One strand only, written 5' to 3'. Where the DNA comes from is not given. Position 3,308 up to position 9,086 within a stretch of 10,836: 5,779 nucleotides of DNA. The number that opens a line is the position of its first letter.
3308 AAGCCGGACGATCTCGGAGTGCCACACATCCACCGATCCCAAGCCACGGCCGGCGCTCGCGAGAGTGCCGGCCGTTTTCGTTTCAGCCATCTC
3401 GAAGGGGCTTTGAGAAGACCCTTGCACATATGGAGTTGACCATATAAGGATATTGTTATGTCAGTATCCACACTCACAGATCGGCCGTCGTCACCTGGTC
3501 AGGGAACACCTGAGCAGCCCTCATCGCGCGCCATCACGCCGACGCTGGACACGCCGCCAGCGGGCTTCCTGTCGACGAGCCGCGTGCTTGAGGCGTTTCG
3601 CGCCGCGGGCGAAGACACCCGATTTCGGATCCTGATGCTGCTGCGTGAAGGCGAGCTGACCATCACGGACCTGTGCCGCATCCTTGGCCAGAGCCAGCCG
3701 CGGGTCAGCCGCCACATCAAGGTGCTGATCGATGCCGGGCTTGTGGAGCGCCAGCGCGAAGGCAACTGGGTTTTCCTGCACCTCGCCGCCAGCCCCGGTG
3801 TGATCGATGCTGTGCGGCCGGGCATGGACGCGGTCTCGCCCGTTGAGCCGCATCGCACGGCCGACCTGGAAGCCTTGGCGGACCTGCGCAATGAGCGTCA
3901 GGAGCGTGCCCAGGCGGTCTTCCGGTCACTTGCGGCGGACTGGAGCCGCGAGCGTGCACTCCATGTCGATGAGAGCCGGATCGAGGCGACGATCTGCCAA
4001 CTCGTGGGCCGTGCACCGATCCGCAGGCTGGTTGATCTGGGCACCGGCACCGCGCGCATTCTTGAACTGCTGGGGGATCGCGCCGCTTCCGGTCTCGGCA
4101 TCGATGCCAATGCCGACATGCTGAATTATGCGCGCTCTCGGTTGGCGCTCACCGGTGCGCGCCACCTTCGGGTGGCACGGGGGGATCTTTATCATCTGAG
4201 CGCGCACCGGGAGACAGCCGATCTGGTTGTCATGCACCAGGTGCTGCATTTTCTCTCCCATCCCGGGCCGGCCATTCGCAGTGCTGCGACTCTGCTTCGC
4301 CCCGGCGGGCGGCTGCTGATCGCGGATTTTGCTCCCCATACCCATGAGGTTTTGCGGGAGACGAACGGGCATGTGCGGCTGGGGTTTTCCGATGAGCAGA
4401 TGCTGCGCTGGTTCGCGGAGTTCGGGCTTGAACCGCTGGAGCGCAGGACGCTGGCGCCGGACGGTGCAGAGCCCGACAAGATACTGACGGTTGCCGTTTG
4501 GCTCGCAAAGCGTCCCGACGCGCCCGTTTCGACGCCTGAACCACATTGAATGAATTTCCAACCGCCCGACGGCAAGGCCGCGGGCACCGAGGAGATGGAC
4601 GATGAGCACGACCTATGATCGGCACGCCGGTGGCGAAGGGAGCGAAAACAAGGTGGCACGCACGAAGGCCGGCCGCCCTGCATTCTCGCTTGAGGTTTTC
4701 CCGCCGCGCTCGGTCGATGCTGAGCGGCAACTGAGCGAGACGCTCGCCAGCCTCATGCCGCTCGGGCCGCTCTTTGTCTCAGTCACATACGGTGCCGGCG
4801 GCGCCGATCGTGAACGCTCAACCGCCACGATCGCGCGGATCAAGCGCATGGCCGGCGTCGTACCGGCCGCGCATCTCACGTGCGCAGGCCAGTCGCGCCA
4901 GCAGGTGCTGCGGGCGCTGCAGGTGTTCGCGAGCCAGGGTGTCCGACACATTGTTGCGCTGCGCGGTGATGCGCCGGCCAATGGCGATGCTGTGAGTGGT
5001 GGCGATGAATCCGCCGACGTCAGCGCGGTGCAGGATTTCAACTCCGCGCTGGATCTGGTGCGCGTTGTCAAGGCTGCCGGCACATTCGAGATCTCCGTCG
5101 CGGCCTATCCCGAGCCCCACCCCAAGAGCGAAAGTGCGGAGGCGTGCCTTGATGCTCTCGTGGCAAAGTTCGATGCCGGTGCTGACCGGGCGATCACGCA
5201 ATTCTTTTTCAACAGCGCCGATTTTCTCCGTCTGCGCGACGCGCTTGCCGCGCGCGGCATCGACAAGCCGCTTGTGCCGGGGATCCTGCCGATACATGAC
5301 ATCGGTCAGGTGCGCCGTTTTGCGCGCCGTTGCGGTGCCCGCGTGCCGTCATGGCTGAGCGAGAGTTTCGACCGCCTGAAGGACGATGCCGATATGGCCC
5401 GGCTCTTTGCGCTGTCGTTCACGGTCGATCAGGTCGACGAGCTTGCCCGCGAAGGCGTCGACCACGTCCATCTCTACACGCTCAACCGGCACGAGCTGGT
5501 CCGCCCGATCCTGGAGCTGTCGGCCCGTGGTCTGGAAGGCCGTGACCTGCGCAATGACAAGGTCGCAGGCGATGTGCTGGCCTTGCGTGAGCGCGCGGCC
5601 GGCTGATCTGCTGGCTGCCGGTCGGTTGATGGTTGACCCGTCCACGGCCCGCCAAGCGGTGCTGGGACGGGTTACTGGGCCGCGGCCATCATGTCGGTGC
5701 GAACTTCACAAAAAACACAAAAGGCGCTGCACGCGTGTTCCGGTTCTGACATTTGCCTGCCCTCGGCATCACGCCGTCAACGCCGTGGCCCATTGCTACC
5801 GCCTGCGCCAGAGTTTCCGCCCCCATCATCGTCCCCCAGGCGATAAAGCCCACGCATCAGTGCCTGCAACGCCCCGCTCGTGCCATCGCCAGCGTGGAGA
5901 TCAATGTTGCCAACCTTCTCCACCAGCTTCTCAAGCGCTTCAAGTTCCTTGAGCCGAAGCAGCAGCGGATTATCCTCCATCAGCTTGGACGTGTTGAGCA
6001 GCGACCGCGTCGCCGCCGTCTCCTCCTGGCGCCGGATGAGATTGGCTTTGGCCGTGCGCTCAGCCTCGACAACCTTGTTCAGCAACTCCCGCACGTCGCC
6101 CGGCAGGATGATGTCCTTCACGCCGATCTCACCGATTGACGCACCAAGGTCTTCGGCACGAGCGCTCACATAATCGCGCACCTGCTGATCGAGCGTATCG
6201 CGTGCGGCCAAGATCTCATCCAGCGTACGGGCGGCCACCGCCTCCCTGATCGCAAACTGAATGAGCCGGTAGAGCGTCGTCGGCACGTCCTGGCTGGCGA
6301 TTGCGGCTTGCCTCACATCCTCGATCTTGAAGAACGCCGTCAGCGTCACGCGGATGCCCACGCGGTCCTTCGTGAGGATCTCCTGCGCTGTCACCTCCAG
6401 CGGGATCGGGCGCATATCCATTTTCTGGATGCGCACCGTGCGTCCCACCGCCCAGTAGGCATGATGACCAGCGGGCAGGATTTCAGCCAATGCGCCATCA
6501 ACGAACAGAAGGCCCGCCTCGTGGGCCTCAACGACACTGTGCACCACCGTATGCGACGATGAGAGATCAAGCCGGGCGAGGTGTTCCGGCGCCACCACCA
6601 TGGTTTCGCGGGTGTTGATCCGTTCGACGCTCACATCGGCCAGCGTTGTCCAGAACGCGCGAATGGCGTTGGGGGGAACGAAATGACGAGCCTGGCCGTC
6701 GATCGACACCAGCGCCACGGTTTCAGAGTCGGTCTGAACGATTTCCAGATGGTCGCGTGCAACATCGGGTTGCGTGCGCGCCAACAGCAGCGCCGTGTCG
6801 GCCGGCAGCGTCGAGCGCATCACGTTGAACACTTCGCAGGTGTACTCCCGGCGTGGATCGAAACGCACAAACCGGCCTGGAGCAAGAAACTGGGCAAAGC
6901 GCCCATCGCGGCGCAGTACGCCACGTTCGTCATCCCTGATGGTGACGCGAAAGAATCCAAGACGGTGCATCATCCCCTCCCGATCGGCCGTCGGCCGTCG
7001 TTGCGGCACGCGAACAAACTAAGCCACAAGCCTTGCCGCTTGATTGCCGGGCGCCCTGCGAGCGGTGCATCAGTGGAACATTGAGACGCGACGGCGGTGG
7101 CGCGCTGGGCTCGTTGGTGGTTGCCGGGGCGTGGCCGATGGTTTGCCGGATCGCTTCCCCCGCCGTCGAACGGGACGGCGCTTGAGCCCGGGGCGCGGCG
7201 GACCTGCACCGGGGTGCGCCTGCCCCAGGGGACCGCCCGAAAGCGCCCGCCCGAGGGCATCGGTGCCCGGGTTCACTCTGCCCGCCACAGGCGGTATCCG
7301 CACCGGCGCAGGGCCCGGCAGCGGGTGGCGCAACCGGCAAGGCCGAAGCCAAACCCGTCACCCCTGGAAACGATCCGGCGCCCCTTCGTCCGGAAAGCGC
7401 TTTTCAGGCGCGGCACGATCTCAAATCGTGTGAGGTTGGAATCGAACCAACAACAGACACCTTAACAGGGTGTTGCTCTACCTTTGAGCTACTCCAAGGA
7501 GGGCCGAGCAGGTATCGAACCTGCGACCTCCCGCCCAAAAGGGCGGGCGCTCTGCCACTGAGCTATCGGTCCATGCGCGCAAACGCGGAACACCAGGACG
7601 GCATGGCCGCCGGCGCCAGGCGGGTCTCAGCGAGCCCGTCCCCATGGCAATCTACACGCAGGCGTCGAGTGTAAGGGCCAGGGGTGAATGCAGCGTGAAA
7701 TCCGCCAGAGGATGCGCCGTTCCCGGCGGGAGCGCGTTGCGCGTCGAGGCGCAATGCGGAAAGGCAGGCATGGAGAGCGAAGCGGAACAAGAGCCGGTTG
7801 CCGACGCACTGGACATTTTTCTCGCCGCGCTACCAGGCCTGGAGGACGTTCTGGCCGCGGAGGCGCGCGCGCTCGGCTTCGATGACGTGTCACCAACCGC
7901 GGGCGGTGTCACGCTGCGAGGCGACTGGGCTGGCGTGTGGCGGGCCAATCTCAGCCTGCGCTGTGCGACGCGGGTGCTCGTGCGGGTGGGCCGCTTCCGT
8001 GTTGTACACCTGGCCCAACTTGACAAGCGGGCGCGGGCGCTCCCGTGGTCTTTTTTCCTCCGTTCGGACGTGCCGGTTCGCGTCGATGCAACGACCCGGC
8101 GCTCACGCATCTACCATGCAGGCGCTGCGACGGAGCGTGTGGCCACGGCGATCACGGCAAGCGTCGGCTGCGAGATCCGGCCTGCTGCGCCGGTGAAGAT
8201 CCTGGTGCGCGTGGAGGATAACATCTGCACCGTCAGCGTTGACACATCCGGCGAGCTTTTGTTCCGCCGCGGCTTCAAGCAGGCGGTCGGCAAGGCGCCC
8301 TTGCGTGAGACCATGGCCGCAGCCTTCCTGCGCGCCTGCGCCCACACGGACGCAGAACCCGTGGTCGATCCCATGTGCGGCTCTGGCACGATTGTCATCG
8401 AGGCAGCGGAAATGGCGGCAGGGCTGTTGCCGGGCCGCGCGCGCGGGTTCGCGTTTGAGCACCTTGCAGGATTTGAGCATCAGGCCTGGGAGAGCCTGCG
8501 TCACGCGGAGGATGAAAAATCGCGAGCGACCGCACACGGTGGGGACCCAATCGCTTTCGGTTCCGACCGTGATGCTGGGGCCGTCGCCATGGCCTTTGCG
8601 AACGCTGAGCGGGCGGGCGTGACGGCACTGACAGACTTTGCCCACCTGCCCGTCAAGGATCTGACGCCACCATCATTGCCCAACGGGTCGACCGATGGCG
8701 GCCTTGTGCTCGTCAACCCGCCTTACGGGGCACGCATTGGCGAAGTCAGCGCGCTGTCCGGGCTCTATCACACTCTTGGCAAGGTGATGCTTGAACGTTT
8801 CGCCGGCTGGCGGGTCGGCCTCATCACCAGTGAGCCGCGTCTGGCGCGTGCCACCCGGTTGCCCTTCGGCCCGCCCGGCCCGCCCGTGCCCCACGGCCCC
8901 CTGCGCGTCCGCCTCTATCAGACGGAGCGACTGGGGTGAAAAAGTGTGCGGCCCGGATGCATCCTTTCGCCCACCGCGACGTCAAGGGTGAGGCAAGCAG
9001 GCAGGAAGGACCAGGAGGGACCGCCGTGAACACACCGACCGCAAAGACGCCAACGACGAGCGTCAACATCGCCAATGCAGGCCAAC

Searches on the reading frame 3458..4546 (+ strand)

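Call 4: search_protein_families(library=pfam, proteins=[window:3458-4546:+], max_evalue=0.01)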
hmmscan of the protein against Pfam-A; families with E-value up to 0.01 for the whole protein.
window:3458-4546:+ (363 aa): 23 families
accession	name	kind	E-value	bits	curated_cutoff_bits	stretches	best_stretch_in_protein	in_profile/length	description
PF01022.26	HTH_5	-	1.2e-16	60.7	22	1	53-97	2-46/47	Bacterial regulatory protein, arsR family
PF08241.18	Methyltransf_11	-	5.2e-16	59.5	21.2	1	192-288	1-95/95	Methyltransferase domain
PF13649.12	Methyltransf_25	-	3.7e-14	53.6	27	1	192-284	2-97/97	Methyltransferase domain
PF13847.12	Methyltransf_31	-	8.2e-14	51.9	27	1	190-298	6-114/145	Methyltransferase domain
PF12802.13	MarR_2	-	1e-12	48.4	27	1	54-101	6-55/61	MarR family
PF08242.18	Methyltransf_12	-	1.1e-12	48.9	30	1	192-286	1-98/98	Methyltransferase domain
PF13489.12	Methyltransf_23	-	1.1e-12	48.5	27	1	189-327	24-162/164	Methyltransferase domain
PF12840.13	HTH_20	-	9.4e-11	42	27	1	52-98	3-50/51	Helix-turn-helix domain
PF13412.12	HTH_24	-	2.5e-08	33.8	21.9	1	53-97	3-48/48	Winged helix-turn-helix DNA-binding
PF01047.28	MarR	-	1.7e-06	28.2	24.6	1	54-100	4-51/59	MarR family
PF01209.24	Ubie_methyltran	-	4.4e-06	26.7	20.1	1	149-300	7-163/233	ubiE/COQ5 methyltransferase family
PF09339.16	HTH_IclR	-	4.6e-06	26.8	22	1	43-99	8-51/52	IclR helix-turn-helix domain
PF01978.25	TrmB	-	1.3e-05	25.4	25.6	1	60-102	16-58/68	Sugar-specific transcriptional regulator TrmB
PF21476.4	PF0610-like_N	-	1.5e-05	25.6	33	1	54-88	2-36/50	PF0610-like, N-terminal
PF25212.1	HVO_A0114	-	2.8e-05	24.2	27.6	1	53-103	22-73/84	HVO_A0114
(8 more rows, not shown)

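Call 5: search_protein_families(library=ncbifam, proteins=[window:3458-4546:+], max_evalue=0.01)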
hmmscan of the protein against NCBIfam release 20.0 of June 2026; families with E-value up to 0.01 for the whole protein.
window:3458-4546:+ (363 aa): 41 families (the best 25 are shown)
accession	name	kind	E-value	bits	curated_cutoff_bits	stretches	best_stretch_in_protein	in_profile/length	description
NF033788.1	HTH_metalloreg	subfamily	1.3e-21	76.1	55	1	45-111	3-70/77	metalloregulator ArsR/SmtB family transcription factor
NF007528.0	PRK10141.1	subfamily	1e-15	57.6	97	1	43-110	6-74/117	metalloregulator ArsR/SmtB family transcription factor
NF045667.1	MTase_DVU1556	equivalog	8.4e-14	51.5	155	1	179-297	14-128/213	DVU_1556 family methyltransferase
NF043040.1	corrin_prot_MT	hypoth_equivalog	7.7e-13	48.4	180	1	174-293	29-152/216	corrinoid protein-associated methyltransferase CpaM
NF033789.1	repress_SdpR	subfamily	9.8e-12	44.6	100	1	46-112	1-67/79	autorepressor SdpR family transcription factor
NF001244.0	PRK00216.1-5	equivalog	9.1e-10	38.2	216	1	177-301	38-166/236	bifunctional demethylmenaquinone methyltransferase/2-methoxy-6-polyprenyl-1,4-benzoquinol methylase UbiE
TIGR02072.1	BioC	equivalog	8.3e-09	35.6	184.95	1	180-305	24-149/244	malonyl-ACP O-methyltransferase BioC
TIGR01934.1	MenG_MenH_UbiE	subfamily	1.5e-08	34.2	158.35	1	179-301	31-154/223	ubiquinone/menaquinone biosynthesis methyltransferase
NF050150.1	RiPP_MTase_ApyS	equivalog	2.4e-08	33.5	400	1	166-246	120-203/323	RiPP biosynthesis methyltransferase ApyS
NF045707.1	Dbac_1936_reg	equivalog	4e-08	33.2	115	1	49-117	13-80/99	ArsR/SmtB-type metalloregulator TsoR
NF041537.1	ArsM_AhpD_UU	exception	4.5e-08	32.3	510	1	208-291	100-183/345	arsenite methyltransferase/AhpD domain selenoprotein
NF047649.1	MTase_UXPK_star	exception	1e-07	31.3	460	1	209-291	102-184/283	methyltransferase/UXPK-star double selenoprotein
NF001241.0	PRK00216.1-2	equivalog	2.6e-07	30.5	327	1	179-300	43-159/231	demethylmenaquinone methyltransferase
NF052510.1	methyltran_MpqE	exception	3.5e-07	29.8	335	1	180-302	39-165/234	methyl-plastoquinone biosynthesis methyltransferase MpqE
NF041536.1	ArsM_DUF2284_UU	exception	4.9e-07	28.4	575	1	204-292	97-184/459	arsenite methyltransferase/DUF2284 domain selenoprotein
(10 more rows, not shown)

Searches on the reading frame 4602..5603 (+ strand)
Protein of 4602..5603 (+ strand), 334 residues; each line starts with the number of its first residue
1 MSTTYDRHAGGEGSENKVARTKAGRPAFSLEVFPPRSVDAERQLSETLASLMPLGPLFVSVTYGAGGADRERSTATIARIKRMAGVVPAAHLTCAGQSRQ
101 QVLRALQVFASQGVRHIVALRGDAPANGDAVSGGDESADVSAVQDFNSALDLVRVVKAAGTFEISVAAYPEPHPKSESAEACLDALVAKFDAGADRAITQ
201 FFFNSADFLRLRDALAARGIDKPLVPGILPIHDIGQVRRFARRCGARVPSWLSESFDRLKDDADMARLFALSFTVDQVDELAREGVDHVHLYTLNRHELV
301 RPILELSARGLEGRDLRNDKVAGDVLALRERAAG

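Call 4: search_protein_families(library=pfam, proteins=[window:4602-5603:+], max_evalue=0.01)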
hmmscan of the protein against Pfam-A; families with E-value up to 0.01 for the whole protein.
window:4602-5603:+ (334 aa): 1 family
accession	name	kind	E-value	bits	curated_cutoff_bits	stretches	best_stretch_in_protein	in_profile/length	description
PF02219.23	MTHFR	-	4.2e-80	269.6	24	1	21-305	6-284/287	Methylenetetrahydrofolate reductase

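Call 63: list_cluster_members(proteins=[window:4602-5603:+, window:1583-2299:+, window:300-1580:+, window:8936-9763:+, window:3458-4546:+])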
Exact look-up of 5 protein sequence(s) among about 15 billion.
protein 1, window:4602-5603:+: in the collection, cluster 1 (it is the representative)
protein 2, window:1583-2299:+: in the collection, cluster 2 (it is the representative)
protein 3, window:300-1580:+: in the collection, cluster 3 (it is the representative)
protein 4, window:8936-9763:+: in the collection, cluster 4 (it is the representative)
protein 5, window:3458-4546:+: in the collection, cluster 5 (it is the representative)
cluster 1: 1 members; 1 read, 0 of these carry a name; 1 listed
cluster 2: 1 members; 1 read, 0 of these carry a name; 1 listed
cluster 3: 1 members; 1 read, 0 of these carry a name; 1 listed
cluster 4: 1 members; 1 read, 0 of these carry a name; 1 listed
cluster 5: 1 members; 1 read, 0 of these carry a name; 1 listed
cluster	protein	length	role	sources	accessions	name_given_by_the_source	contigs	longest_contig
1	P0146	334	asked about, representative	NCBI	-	-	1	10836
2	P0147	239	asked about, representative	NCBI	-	-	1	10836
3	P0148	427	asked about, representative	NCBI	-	-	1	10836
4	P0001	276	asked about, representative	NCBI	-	-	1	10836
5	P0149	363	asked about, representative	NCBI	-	-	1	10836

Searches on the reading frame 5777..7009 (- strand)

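Call 4: search_protein_families(library=pfam, proteins=[window:5777-7009:-], max_evalue=0.01)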
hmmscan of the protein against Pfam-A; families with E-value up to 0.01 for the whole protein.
window:5777-7009:- (410 aa): 2 families
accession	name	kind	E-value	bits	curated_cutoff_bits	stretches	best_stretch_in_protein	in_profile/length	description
PF01145.31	Band_7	-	2.5e-27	96.5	23.6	1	159-330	2-175/176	SPFH domain / Band 7 family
PF13421.11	Band_7_1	-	0.00023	21.3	24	1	235-314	126-207/211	SPFH domain-Band 7 family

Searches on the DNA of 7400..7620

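Call 92: search_rna_families(source=window, start=7400, end=7620, threshold=evalue, max_evalue=0.01, show_alignments=2)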
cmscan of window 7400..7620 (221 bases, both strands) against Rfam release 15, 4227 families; matches with E-value up to 0.01: 4.
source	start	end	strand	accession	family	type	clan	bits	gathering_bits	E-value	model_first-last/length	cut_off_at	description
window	7500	7572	-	RF00005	tRNA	Gene; tRNA;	CL00001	53.9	29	3e-11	1-71/71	no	tRNA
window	7432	7494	-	RF00005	tRNA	Gene; tRNA;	CL00001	53.5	29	3.7e-11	5-66/71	no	tRNA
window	7499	7572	+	RF04354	Plastid-ycf2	Cis-reg;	-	26.4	65.7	0.0012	1-75/75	no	Plastid-ycf2 5UTR RNA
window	7475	7528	-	RF02553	YrlA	Gene; sRNA;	-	24.8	69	0.002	27-81/114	no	Y RNA-like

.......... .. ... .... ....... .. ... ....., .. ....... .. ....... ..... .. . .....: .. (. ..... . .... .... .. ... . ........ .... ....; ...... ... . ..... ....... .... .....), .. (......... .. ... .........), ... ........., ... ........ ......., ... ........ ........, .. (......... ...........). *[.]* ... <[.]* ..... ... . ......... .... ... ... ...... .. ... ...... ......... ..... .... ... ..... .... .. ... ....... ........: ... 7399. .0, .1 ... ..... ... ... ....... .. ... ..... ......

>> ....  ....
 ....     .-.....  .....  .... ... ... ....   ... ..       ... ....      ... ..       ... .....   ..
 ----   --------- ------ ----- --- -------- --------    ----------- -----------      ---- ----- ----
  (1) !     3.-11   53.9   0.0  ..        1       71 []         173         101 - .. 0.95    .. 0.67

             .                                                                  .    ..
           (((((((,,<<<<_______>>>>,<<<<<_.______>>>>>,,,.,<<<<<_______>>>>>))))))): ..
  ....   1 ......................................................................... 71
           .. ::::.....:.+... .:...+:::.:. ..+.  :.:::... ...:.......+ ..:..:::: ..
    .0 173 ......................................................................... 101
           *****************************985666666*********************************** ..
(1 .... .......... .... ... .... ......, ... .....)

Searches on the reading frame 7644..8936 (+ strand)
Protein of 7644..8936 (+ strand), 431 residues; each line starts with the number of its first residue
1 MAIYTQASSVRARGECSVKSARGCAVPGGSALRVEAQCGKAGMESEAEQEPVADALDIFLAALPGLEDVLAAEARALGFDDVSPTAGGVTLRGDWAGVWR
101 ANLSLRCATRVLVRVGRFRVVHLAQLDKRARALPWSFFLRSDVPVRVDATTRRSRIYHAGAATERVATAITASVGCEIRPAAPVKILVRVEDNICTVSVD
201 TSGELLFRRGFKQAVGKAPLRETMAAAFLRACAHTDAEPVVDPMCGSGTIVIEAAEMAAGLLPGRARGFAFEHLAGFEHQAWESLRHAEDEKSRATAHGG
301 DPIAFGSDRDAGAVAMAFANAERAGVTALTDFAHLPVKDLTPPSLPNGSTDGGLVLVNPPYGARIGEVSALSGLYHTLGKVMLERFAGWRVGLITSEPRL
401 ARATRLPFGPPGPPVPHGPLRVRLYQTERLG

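Call 4: search_protein_families(library=pfam, proteins=[window:7644-8936:+], max_evalue=0.01)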
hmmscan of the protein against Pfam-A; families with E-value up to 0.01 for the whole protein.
window:7644-8936:+ (431 aa): 3 families
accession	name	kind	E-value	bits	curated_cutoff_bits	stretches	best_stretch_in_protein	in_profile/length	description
PF01170.24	UPF0020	-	9.8e-37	127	22.3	1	209-404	1-176/197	RMKL-like, methyltransferase domain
PF22020.1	RlmL_1st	-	6.9e-19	68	27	1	58-112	2-55/55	RlmL ferredoxin-like domain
PF02926.22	THUMP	-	0.00074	20.3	20.6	1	124-200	5-84/84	THUMP domain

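Call 5: search_protein_families(library=ncbifam, proteins=[window:7644-8936:+], max_evalue=0.01)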
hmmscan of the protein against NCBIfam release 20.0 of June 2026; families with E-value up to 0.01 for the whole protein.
window:7644-8936:+ (431 aa): 6 families
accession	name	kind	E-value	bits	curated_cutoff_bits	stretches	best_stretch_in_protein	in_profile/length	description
NF008748.0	PRK11783.1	equivalog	6.3e-69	232.9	466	1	56-406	4-360/704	bifunctional 23S rRNA (guanine(2069)-N(7))-methyltransferase RlmK/23S rRNA (guanine(2445)-N(2))-methyltransferase RlmL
NF040721.1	Trm14_Arch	equivalog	6.6e-27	94.6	280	1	58-403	3-342/370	tRNA (guanine(6)-N2)-methyltransferase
NF040850.1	Trm14_Thcoccales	equivalog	5.9e-08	32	480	1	192-255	173-236/365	tRNA (guanine(6)-N2)-methyltransferase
TIGR01177.1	TIGR01177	hypoth_equivalog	0.00042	19.7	316.55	1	219-257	165-203/330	TIGR01177 family methyltransferase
NF033398.1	rRNA_meth_EmtA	equivalog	0.0012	18.3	625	1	59-259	4-210/336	EmtA family 23S rRNA (guanine(2470)) methyltransferase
TIGR03534.1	RF_mod_PrmC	equivalog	0.0014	18.1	199.1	1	222-361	74-166/253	peptide chain release factor N(5)-glutamine methyltransferase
